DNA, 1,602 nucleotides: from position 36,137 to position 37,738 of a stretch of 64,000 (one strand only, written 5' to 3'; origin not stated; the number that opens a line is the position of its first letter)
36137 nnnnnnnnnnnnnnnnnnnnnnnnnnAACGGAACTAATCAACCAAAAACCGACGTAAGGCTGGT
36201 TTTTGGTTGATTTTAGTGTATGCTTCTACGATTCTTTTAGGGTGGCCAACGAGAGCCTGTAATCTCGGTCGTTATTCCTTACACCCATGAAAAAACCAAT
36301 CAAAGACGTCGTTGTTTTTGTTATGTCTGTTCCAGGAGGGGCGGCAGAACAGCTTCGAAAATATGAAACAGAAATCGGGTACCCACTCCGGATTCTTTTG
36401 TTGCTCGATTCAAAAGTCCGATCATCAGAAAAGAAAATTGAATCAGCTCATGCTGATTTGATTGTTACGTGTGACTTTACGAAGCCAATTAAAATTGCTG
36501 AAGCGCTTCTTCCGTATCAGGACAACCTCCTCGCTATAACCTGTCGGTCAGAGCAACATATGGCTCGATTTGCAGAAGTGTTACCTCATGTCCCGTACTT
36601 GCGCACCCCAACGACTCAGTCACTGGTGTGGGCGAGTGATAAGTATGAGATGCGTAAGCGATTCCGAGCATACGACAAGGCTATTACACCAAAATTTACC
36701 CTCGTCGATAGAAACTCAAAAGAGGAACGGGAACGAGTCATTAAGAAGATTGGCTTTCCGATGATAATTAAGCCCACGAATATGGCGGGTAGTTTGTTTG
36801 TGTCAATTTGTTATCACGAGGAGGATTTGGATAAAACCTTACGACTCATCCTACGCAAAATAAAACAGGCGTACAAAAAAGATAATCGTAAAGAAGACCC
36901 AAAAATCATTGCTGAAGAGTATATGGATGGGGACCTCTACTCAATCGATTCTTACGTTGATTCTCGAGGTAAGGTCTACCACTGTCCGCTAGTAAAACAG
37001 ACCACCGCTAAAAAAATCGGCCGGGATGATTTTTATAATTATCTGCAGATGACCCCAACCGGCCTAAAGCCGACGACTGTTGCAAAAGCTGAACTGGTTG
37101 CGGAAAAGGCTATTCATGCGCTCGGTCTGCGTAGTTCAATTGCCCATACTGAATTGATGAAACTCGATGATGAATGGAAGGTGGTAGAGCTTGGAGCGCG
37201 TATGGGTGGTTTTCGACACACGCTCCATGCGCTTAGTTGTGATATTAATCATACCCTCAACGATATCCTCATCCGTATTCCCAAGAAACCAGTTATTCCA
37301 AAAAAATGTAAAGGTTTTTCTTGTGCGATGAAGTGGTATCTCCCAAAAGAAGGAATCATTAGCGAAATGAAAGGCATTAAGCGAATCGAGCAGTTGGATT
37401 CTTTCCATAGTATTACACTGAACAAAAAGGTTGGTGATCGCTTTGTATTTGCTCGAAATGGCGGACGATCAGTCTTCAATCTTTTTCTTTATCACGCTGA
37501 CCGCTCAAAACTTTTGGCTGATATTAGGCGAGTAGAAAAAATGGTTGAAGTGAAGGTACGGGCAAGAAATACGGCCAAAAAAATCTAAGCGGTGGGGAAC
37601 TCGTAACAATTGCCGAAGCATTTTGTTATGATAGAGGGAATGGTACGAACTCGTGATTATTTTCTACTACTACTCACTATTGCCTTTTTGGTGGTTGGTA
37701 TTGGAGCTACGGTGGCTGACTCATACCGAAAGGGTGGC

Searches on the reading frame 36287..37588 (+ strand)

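Call 62: search_protein_families(library=pfam, proteins=[window:36287-37588:+], max_evalue=0.001)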
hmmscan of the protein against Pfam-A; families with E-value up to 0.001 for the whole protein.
window:36287-37588:+ (433 aa): 5 families
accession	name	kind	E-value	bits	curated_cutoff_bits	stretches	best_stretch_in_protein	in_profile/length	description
PF13535.11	ATP-grasp_4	-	1.9e-19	70.3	27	1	155-311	1-158/160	ATP-grasp domain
PF02786.22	CPSase_L_D2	-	0.00018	21.6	19.8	1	118-198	1-80/211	Carbamoyl-phosphate synthase L chain, ATP binding domain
PF02655.19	ATP-grasp_3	-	0.00024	21.7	23.2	0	116-308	1-159/160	ATP-grasp domain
PF07478.18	Dala_Dala_lig_C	-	0.00031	20.8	24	1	142-191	22-71/204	D-ala D-ala ligase C-terminus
PF18603.7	LAL_C2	-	0.00049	20.8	29.4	0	351-424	4-77/78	L-amino acid ligase C-terminal domain 2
